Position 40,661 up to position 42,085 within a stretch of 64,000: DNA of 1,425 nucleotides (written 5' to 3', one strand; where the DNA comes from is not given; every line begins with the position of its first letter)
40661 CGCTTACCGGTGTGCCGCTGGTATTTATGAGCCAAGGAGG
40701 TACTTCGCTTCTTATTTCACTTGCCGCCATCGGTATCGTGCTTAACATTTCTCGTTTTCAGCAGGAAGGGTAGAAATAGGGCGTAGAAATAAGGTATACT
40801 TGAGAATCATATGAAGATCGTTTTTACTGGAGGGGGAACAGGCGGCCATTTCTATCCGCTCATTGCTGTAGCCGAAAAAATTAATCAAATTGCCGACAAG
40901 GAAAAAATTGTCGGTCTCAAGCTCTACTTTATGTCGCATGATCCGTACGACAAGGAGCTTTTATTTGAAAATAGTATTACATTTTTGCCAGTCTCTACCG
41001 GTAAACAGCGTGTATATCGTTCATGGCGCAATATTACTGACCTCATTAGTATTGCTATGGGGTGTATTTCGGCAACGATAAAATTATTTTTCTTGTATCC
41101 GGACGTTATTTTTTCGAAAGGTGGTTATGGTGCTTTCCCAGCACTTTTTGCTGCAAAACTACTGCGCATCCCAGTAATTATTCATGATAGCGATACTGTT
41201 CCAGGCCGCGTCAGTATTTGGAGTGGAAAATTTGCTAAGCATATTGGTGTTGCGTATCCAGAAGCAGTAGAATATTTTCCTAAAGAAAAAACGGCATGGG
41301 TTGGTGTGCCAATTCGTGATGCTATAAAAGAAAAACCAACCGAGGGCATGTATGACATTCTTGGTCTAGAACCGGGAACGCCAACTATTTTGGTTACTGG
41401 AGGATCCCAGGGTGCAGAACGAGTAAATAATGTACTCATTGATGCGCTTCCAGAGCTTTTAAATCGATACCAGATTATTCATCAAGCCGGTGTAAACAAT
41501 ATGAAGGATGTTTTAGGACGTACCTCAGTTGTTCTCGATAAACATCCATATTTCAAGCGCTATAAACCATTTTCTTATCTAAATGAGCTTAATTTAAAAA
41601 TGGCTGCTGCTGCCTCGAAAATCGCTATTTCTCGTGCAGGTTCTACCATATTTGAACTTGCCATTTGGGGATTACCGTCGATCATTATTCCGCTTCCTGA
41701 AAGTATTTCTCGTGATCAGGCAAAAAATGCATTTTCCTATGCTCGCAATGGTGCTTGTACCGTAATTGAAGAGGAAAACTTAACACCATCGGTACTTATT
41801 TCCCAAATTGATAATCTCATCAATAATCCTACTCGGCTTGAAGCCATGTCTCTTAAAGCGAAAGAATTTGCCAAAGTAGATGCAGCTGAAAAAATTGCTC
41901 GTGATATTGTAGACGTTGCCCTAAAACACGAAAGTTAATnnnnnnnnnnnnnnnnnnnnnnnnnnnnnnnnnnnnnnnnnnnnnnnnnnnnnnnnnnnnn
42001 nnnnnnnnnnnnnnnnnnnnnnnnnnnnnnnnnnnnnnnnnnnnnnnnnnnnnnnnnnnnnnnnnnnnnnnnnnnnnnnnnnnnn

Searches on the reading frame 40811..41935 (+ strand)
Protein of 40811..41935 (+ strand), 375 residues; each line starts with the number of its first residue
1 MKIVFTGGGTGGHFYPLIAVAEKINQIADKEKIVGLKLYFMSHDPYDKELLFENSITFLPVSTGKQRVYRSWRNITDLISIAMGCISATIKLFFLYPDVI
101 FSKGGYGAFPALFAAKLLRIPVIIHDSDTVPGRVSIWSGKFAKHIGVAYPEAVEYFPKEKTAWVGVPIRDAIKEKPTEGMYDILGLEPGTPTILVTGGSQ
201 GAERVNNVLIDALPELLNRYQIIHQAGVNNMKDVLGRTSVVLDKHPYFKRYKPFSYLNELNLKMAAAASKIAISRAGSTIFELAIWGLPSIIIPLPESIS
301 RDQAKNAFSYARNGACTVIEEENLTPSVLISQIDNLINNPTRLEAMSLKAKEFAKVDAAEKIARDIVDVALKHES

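Call 104: search_protein_families(library=pfam, proteins=[window:40811-41935:+], max_evalue=0.00001)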
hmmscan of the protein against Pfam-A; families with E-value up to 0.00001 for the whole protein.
window:40811-41935:+ (375 aa): 2 families
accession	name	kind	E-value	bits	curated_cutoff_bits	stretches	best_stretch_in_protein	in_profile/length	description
PF04101.22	Glyco_tran_28_C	-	4.8e-33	115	22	1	192-361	1-165/166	Glycosyltransferase family 28 C-terminal domain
PF03033.26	Glyco_transf_28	-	6.4e-24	85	26.2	1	3-145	1-137/139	Glycosyltransferase family 28 N-terminal domain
